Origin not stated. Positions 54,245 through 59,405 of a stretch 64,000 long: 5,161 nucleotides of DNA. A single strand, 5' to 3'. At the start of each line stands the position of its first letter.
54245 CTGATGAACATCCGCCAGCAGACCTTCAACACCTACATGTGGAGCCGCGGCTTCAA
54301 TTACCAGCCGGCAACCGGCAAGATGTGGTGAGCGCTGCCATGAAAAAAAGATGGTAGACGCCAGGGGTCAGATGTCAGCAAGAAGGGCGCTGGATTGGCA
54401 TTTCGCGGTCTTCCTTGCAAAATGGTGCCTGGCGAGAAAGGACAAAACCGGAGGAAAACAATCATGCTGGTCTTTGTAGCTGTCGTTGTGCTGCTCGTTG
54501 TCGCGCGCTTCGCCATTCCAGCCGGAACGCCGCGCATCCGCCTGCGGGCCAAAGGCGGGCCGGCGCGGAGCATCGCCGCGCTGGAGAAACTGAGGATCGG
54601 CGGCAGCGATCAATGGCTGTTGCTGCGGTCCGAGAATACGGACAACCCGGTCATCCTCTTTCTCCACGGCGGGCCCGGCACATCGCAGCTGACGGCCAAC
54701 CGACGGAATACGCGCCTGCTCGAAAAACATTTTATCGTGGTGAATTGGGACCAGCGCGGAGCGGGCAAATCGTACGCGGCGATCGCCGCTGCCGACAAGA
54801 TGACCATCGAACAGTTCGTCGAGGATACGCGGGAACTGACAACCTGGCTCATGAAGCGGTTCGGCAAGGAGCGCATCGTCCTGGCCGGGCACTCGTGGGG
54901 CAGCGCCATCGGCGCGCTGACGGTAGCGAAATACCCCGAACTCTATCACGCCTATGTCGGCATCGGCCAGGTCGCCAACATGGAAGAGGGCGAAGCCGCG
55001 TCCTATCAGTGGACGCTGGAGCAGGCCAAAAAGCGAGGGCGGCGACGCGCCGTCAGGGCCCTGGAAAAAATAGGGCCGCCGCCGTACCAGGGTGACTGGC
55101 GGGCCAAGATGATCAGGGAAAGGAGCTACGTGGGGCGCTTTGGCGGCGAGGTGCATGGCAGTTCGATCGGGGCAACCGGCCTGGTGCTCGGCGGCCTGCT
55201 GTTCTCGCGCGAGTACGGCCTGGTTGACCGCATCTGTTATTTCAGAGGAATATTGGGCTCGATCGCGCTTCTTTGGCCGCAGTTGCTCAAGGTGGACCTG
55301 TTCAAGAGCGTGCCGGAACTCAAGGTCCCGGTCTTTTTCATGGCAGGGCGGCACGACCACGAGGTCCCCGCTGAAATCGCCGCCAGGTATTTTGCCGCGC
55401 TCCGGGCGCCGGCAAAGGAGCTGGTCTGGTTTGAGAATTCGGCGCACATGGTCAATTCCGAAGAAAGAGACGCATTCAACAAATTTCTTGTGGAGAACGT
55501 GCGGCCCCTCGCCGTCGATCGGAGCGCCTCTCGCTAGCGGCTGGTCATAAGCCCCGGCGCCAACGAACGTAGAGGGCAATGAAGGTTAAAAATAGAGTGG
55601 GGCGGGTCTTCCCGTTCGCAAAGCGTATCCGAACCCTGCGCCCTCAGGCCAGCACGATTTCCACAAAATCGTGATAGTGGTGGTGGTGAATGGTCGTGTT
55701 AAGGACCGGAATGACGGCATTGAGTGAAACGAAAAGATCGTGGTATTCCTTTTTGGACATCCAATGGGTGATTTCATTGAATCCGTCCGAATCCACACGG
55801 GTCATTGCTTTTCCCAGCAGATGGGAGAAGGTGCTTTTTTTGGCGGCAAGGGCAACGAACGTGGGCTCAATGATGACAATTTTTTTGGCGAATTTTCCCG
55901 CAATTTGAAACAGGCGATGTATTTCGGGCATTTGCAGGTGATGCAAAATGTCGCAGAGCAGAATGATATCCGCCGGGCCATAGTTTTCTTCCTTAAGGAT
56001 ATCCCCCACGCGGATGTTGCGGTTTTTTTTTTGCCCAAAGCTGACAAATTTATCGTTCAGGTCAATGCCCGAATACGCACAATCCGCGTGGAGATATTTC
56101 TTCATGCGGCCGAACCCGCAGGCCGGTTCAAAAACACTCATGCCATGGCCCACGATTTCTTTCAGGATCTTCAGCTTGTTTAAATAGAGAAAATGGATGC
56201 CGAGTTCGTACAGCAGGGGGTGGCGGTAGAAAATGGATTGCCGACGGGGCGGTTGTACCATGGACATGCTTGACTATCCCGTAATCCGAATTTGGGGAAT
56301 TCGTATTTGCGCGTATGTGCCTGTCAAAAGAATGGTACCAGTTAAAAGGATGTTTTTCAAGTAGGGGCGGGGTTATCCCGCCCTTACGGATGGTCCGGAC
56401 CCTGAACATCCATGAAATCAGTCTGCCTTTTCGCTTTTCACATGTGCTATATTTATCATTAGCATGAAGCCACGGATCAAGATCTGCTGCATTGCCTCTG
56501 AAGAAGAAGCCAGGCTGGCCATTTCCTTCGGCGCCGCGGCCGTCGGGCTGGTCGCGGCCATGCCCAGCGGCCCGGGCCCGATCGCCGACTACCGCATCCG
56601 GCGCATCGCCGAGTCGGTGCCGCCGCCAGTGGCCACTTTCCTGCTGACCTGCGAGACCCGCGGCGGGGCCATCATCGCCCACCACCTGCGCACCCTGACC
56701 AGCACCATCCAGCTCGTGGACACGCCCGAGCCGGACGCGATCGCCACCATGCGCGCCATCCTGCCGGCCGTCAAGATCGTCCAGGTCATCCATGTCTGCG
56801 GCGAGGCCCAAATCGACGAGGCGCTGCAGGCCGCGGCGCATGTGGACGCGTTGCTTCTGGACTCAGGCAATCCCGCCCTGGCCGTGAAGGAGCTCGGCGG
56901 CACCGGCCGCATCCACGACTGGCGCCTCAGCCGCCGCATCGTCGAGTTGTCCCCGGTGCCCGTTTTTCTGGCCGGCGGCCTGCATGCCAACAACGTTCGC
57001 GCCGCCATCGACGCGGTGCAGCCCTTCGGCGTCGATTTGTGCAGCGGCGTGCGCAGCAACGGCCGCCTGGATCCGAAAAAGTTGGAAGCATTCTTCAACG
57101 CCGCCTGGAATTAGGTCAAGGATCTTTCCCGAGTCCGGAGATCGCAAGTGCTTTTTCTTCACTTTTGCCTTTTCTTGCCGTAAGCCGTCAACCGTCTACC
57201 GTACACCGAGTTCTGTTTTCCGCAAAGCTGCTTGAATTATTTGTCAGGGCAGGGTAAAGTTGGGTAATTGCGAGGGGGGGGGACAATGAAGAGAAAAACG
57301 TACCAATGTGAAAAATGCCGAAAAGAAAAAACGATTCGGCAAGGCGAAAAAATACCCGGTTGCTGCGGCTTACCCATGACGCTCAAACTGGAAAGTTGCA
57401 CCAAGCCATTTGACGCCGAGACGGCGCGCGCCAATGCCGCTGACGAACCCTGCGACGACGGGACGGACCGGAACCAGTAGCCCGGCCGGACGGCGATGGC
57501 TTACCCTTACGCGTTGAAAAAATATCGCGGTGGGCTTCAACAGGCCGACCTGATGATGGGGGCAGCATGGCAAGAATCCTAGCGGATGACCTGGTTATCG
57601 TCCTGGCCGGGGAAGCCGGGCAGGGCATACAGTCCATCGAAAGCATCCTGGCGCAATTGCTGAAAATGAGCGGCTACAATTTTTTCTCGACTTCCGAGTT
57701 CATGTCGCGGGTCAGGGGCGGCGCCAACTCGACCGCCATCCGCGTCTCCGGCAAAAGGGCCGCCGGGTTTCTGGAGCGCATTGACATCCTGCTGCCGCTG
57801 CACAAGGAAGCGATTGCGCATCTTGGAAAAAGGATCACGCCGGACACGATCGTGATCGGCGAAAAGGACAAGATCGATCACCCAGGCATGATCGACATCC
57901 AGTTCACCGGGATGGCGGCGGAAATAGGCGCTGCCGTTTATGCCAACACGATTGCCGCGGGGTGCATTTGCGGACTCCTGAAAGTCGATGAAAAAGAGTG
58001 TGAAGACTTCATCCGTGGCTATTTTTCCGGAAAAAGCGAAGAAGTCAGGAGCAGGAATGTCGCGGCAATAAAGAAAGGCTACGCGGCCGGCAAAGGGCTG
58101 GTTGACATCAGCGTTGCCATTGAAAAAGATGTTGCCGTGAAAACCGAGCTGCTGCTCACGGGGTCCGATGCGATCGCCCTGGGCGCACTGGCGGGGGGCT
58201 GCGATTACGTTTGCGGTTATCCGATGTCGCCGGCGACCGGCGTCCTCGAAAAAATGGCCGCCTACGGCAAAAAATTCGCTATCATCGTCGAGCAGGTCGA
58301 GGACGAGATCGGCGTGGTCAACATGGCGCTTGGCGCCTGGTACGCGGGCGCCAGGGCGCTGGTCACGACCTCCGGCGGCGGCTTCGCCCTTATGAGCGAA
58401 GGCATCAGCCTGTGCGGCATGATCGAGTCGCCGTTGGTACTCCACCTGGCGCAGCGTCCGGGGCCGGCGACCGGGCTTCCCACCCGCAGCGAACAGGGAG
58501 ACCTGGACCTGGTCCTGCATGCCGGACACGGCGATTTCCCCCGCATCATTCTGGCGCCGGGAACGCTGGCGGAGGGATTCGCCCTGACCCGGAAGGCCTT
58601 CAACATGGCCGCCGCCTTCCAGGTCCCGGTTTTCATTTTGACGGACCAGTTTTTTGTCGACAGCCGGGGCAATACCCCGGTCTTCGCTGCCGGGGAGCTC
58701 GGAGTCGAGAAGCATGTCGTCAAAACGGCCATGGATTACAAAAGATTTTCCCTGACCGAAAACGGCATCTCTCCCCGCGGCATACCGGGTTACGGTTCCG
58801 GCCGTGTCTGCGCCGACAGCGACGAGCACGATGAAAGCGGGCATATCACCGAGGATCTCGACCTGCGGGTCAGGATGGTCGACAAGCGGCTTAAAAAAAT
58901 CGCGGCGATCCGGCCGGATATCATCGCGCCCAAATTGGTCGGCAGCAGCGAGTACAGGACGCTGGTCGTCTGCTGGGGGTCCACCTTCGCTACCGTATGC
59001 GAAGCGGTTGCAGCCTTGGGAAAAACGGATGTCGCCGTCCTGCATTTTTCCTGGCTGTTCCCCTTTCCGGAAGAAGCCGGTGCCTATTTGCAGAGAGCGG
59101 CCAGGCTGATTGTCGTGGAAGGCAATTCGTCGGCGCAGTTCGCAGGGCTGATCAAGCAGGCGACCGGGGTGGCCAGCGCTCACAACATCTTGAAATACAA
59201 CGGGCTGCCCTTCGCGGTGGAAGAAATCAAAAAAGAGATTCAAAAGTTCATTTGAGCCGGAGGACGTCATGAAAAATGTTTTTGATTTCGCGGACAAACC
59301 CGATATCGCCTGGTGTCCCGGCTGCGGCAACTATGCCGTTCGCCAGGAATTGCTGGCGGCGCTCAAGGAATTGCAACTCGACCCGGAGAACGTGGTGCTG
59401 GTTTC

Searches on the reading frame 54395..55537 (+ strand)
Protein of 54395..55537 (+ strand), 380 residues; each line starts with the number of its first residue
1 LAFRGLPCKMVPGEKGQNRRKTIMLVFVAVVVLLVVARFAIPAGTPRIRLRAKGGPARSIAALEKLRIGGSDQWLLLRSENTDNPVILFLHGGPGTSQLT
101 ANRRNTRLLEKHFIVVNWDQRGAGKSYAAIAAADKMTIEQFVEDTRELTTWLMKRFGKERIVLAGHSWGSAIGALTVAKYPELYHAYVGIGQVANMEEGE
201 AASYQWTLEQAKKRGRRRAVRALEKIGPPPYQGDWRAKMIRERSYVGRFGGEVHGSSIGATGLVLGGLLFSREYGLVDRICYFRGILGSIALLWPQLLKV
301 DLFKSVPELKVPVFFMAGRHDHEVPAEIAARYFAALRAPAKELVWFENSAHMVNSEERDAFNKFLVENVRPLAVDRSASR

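Call 27: search_protein_families(library=pfam, proteins=[window:54395-55537:+], max_evalue=0.001)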
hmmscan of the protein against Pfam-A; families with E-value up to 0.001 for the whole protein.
window:54395-55537:+ (380 aa): 6 families
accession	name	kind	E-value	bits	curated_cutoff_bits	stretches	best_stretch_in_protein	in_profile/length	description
PF00561.26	Abhydrolase_1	-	1.5e-21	77.7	25.8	1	85-207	1-123/245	alpha/beta hydrolase fold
PF12146.15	Hydrolase_4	-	2.1e-19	70.2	27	1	86-193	6-110/239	Serine aminopeptidase, S33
PF12697.13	Abhydrolase_6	-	1.3e-11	46.1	26.3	1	87-362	1-215/217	Alpha/beta hydrolase family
PF00326.27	Peptidase_S9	-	6.5e-09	36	22.6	0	309-359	143-195/213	Prolyl oligopeptidase family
PF01738.24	DLH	-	0.00032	20.8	21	0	252-359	93-194/217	Dienelactone hydrolase family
PF02129.25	Peptidase_S15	-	0.00083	19.6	23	0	304-352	216-261/262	X-Pro dipeptidyl-peptidase (S15 family)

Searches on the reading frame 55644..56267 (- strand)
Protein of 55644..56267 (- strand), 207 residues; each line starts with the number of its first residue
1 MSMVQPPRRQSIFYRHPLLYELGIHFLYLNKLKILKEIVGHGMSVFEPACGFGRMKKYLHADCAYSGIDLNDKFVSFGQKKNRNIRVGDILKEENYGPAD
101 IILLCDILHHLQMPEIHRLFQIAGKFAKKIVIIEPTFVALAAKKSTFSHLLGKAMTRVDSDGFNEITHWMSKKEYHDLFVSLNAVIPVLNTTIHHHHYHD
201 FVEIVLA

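Call 27: search_protein_families(library=pfam, proteins=[window:55644-56267:-], max_evalue=0.001)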
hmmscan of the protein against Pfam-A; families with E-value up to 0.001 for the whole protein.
window:55644-56267:- (207 aa): 3 families
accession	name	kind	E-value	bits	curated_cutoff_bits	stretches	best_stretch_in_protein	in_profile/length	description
PF13649.12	Methyltransf_25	-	5.9e-05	24.1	27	1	45-123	1-89/97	Methyltransferase domain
PF08242.18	Methyltransf_12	-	6.6e-05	24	30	1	49-121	4-86/98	Methyltransferase domain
PF08241.18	Methyltransf_11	-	0.00011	23.3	21.2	1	47-115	2-82/95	Methyltransferase domain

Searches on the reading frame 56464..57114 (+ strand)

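Call 27: search_protein_families(library=pfam, proteins=[window:56464-57114:+], max_evalue=0.001)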
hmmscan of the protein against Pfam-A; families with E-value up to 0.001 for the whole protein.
window:56464-57114:+ (216 aa): 1 family
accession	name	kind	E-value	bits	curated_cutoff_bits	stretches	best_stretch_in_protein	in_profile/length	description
PF00697.28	PRAI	-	5.2e-19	69.2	22.7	1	6-212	2-192/193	N-(5'phosphoribosyl)anthranilate (PRA) isomerase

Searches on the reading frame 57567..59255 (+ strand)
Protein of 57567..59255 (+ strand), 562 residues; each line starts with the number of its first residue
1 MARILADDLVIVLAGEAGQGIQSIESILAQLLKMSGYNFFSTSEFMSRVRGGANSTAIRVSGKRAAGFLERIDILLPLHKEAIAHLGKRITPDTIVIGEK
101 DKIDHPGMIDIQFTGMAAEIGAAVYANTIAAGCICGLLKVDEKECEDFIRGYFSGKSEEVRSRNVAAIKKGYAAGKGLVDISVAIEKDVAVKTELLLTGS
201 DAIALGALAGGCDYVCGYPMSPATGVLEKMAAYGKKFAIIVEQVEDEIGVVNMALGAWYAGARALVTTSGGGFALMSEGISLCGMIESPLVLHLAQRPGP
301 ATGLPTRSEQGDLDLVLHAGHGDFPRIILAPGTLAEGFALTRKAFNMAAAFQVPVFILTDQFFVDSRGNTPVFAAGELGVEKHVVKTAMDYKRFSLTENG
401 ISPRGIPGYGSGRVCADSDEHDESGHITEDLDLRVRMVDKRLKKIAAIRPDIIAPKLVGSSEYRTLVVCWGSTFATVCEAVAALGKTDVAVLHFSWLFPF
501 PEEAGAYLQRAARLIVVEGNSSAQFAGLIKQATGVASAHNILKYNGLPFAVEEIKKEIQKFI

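Call 27: search_protein_families(library=pfam, proteins=[window:57567-59255:+], max_evalue=0.001)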
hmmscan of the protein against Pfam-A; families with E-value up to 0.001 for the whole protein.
window:57567-59255:+ (562 aa): 3 families
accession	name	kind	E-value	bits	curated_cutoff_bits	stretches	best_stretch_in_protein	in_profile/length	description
PF01855.24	POR_N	-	2.9e-52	178.1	27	1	206-439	2-230/231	Pyruvate flavodoxin/ferredoxin oxidoreductase, thiamine diP-bdg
PF01558.24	POR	-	3.9e-25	89.4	27.4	1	17-173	1-173/173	Pyruvate ferredoxin/flavodoxin oxidoreductase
PF17147.9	PFOR_II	-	5.3e-05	24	27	1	466-530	4-71/102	Pyruvate:ferredoxin oxidoreductase core domain II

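Call 32: find_homologous_proteins(query=window:57567-59255:+, max_evalue=1e-100)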
Query window:57567-59255:+ (562 aa): 7863 proteins with E <= 1e-100 among 8000 candidates; the best 120 are listed.
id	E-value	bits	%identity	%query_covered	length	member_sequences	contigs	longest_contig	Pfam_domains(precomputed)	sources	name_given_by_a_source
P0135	0.0e+0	1244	100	100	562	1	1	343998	PF01558.26,PF01855.25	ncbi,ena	-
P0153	0.0e+0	1217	98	100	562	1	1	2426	PF01558.26,PF01855.25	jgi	-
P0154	0.0e+0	1157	92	100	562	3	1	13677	PF01558.26,PF01855.25,PF17147.10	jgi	jgi:2-oxoglutarate ferredoxin oxidoreductase subunit alpha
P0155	0.0e+0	1114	88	100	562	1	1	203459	PF01558.26,PF01855.25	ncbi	-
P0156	0.0e+0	1113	89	100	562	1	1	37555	PF01558.26,PF01855.25,PF17147.10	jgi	jgi:2-oxoglutarate ferredoxin oxidoreductase subunit alpha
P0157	0.0e+0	1110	88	100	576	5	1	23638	PF01558.26,PF01855.25,PF17147.10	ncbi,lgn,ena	-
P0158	0.0e+0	1104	88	100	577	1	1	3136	PF01558.26,PF01855.25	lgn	-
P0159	0.0e+0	1068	84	100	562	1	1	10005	PF01558.26,PF01855.25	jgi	jgi:2-oxoglutarate/2-oxoacid ferredoxin oxidoreductase subunit alpha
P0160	0.0e+0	1051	83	100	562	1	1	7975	PF01558.26,PF01855.25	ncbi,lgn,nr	ncbi:MAG: 2-oxoacid:acceptor oxidoreductase subunit alpha [Candidatus Aminicenantes bacterium]|nr:2-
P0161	0.0e+0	1048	83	100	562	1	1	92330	PF01558.26,PF01855.25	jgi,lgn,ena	-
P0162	0.0e+0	1047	83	100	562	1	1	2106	PF01558.26,PF01855.25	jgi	-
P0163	0.0e+0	1039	83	100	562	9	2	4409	PF01558.26,PF01855.25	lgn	-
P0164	0.0e+0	1032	81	100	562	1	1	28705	PF01558.26,PF01855.25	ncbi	-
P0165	0.0e+0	1020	81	100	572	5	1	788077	PF01558.26,PF01855.25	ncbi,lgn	ncbi:MAG: 2-oxoacid:acceptor oxidoreductase subunit alpha [Chrysiogenia bacterium]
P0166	0.0e+0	1015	80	100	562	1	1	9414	PF01558.26,PF01855.25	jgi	-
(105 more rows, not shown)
